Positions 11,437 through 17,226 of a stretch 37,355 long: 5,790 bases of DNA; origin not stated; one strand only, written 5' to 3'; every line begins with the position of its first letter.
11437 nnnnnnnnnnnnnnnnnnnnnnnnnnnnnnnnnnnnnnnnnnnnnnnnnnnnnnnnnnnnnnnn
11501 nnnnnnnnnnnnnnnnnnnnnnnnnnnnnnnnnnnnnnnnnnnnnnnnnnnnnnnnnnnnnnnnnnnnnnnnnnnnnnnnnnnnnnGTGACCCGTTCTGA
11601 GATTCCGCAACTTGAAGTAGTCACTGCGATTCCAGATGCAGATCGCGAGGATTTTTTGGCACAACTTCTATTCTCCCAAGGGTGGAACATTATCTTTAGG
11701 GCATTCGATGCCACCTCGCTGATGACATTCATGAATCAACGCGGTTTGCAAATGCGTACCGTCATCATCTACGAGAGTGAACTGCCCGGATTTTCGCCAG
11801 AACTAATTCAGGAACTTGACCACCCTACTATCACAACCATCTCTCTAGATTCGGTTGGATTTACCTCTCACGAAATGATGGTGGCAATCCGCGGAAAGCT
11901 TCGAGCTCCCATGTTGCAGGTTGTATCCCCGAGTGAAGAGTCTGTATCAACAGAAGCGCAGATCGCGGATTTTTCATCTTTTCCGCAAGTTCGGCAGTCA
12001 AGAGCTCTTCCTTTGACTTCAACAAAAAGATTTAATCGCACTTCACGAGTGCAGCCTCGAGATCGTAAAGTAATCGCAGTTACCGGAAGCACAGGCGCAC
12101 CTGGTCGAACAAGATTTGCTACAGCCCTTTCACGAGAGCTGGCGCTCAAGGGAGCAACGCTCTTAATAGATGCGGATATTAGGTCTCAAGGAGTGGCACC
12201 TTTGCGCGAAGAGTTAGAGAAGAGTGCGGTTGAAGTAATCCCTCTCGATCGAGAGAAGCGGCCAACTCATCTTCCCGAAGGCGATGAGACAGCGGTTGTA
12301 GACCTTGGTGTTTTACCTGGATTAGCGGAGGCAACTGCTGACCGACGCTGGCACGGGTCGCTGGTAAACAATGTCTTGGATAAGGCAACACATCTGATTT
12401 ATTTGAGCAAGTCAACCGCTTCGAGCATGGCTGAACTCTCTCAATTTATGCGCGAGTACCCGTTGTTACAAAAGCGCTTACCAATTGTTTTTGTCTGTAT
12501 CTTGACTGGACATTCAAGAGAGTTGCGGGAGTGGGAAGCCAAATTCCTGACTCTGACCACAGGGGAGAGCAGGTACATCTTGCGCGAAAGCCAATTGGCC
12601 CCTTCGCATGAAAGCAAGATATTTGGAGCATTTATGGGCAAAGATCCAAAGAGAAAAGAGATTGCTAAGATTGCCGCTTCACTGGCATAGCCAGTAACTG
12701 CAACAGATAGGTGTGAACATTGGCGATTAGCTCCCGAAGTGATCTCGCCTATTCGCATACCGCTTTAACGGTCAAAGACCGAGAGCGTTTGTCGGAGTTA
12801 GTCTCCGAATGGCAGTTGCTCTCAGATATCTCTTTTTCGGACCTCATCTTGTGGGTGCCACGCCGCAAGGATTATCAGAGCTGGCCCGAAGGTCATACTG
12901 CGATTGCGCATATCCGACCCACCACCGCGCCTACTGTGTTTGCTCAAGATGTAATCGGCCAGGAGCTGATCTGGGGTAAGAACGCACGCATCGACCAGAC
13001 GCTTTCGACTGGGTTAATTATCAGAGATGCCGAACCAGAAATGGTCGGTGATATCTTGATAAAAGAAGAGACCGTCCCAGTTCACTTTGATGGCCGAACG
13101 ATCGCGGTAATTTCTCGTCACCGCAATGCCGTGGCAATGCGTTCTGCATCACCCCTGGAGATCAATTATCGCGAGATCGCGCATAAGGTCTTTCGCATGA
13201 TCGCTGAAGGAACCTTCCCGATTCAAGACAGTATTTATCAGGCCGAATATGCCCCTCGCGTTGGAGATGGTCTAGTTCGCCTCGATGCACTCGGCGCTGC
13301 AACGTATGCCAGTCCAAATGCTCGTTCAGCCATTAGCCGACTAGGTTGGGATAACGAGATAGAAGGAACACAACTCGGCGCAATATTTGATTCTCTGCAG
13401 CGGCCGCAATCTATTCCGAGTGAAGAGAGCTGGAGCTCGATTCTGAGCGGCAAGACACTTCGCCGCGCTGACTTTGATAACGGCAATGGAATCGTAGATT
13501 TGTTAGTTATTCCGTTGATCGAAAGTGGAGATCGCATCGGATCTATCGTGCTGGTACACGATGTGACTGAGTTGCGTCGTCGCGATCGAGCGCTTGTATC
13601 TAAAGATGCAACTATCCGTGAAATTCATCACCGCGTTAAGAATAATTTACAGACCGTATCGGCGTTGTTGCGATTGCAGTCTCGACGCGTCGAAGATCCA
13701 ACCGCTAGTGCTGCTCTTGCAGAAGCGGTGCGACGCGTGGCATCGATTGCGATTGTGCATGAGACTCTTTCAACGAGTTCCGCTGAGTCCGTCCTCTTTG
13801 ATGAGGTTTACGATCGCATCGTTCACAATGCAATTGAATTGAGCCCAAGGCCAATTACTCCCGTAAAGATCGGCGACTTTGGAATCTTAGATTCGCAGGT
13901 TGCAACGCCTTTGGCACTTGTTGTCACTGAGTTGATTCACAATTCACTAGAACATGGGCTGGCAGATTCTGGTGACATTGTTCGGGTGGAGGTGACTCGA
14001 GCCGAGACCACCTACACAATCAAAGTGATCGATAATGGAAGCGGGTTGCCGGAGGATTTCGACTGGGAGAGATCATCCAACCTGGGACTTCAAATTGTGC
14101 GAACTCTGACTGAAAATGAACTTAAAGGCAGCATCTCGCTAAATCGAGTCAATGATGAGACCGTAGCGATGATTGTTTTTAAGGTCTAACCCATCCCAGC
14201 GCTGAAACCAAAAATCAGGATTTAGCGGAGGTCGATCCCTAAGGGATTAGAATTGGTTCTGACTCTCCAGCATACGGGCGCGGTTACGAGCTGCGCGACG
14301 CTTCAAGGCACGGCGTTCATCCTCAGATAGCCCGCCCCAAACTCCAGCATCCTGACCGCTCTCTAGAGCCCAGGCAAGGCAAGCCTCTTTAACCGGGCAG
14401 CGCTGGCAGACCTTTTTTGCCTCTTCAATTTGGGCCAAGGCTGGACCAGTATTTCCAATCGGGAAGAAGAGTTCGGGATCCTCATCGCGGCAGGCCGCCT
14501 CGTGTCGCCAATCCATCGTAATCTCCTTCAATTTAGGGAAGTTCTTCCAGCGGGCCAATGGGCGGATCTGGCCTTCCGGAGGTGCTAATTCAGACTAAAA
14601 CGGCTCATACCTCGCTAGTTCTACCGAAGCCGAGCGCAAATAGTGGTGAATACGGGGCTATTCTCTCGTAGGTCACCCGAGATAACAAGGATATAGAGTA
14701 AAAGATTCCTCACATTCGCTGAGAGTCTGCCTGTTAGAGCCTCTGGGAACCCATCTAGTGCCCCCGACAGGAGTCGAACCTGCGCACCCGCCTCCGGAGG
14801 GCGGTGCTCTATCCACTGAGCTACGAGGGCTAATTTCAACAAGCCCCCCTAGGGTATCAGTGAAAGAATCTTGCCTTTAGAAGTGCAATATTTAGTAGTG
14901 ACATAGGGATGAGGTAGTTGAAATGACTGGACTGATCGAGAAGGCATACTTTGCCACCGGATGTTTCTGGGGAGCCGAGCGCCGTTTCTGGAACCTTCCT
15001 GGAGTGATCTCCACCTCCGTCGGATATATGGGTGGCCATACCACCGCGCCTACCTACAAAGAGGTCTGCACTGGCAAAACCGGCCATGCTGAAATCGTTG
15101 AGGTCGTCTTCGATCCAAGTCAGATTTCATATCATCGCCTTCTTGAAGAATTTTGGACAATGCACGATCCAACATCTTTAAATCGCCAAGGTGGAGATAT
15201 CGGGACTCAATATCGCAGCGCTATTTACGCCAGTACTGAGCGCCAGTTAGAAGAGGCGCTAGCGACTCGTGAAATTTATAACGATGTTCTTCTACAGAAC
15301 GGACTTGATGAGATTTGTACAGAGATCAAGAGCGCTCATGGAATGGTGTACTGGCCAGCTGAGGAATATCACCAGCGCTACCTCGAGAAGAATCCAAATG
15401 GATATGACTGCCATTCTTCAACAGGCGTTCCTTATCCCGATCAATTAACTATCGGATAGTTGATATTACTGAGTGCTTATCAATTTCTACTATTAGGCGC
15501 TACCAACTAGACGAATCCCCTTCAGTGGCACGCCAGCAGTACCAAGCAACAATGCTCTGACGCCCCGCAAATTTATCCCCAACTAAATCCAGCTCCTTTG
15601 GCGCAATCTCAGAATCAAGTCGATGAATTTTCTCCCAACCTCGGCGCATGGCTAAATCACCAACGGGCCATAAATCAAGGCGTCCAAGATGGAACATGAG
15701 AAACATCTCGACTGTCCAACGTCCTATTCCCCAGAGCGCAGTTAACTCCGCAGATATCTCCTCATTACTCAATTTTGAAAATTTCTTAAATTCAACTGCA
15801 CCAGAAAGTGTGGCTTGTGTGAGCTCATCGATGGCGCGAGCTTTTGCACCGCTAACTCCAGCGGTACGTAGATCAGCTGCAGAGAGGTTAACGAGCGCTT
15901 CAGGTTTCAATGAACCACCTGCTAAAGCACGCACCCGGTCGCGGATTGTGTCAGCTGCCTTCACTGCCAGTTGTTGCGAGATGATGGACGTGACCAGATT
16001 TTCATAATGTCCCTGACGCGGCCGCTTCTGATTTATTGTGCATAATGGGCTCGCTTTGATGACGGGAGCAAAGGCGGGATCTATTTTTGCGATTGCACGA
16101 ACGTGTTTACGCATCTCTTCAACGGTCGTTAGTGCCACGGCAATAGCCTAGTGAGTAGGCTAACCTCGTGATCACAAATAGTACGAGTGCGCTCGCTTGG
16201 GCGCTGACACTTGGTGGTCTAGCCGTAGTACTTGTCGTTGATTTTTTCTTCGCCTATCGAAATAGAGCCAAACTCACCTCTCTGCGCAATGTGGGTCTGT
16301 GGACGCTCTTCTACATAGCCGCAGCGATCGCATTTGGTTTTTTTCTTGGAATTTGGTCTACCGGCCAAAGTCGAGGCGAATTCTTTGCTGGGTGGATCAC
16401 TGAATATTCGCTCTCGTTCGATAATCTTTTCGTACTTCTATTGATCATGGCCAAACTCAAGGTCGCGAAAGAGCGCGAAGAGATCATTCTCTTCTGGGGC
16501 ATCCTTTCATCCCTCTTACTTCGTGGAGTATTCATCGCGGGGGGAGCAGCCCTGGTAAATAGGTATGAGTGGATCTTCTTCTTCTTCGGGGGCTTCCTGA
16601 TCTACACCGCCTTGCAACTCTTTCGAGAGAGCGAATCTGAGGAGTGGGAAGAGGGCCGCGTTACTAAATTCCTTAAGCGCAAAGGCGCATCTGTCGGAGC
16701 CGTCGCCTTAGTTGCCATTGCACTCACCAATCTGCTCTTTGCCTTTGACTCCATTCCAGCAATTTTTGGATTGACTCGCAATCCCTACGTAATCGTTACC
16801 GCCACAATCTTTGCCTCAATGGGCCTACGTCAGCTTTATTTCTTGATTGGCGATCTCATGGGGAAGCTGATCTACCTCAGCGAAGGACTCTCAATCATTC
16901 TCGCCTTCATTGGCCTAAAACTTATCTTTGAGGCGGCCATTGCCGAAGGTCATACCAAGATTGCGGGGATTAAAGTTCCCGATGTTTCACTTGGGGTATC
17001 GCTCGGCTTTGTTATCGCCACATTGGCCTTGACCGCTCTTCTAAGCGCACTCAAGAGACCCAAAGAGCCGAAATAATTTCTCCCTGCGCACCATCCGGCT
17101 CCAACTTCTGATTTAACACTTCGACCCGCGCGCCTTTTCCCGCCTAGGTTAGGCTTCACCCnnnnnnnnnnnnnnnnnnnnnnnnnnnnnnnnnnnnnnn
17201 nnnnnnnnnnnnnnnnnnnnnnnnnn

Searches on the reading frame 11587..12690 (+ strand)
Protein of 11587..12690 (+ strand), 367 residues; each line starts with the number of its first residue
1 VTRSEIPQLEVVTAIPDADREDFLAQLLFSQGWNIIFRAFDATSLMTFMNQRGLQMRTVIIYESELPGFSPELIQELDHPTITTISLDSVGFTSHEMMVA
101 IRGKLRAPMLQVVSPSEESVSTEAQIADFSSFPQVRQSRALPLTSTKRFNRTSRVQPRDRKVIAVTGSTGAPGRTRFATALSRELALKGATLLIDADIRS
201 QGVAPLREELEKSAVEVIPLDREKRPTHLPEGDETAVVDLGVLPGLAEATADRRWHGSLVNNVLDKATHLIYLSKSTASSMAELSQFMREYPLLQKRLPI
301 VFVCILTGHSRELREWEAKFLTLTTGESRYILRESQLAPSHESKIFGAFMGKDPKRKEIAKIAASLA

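Call 21: search_protein_families(library=pfam, proteins=[window:11587-12690:+], max_evalue=0.001)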
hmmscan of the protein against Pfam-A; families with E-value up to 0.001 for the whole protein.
window:11587-12690:+ (367 aa): 0 families

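Call 27: search_protein_families(library=ncbifam, proteins=[window:11587-12690:+], max_evalue=0.01)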
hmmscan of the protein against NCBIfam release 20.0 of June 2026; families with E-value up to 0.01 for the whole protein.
window:11587-12690:+ (367 aa): 1 family
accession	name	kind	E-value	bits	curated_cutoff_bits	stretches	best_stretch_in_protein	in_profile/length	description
TIGR03815.1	CpaE_hom_Actino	equivalog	0.0001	21.6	154.45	1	148-204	99-156/340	septum site-determining protein Ssd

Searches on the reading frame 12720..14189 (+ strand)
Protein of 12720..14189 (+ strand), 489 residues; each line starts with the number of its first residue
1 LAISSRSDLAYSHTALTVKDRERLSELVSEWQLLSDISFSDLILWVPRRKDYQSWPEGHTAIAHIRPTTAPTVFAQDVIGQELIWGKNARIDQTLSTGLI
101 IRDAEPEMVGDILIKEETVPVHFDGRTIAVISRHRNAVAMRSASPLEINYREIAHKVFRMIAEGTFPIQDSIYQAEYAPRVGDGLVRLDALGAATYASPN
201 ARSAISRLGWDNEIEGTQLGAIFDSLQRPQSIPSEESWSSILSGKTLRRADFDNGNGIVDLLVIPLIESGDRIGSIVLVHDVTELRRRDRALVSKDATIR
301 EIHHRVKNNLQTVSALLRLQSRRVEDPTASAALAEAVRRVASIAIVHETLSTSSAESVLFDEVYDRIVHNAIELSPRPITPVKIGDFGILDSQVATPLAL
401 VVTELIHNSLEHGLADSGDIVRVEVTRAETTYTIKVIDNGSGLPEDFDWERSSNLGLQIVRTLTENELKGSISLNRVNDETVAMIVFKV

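Call 21: search_protein_families(library=pfam, proteins=[window:12720-14189:+], max_evalue=0.001)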
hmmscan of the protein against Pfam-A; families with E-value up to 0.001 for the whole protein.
window:12720-14189:+ (489 aa): 5 families
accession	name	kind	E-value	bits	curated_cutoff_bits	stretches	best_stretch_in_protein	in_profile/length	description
PF12282.15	GAF_PdtaS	-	3.7e-39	134.3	23.7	1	7-154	2-145/145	Histidine kinase PdtaS, GAF domain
PF07568.18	HisKA_2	-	3.7e-24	85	22.3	1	301-373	1-74/76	Histidine kinase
PF02518.31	HATPase_c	-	9.7e-10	39.3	26.4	1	395-481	3-101/111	Histidine kinase-, DNA gyrase B-, and HSP90-like ATPase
PF07536.20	HWE_HK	-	6.3e-08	33.7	22.8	1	301-368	1-66/83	HWE histidine kinase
PF13581.12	HATPase_c_2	-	2.1e-05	25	27.4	1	391-464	25-109/127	Histidine kinase-like ATPase domain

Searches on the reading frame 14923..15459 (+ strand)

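Call 21: search_protein_families(library=pfam, proteins=[window:14923-15459:+], max_evalue=0.001)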
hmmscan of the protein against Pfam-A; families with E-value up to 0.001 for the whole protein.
window:14923-15459:+ (178 aa): 1 family
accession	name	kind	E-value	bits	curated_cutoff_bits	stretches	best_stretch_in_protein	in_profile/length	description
PF01625.27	PMSR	-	6.9e-61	205.4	23.7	1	7-162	1-152/153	Peptide methionine sulfoxide reductase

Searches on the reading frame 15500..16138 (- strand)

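Call 21: search_protein_families(library=pfam, proteins=[window:15500-16138:-], max_evalue=0.001)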
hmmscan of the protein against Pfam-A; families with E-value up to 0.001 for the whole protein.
window:15500-16138:- (212 aa): 1 family
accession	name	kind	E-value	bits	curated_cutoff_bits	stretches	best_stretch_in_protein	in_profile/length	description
PF00730.31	HhH-GPD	-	3.1e-12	47.2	26.2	1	49-183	1-98/108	HhH-GPD superfamily base excision DNA repair protein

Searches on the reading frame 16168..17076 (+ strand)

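Call 21: search_protein_families(library=pfam, proteins=[window:16168-17076:+], max_evalue=0.001)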
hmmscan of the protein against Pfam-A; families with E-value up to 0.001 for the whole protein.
window:16168-17076:+ (302 aa): 1 family
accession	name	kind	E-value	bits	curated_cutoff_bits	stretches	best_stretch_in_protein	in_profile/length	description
PF03741.22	TerC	-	4e-43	147.7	27.8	1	73-255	1-177/178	Integral membrane protein TerC family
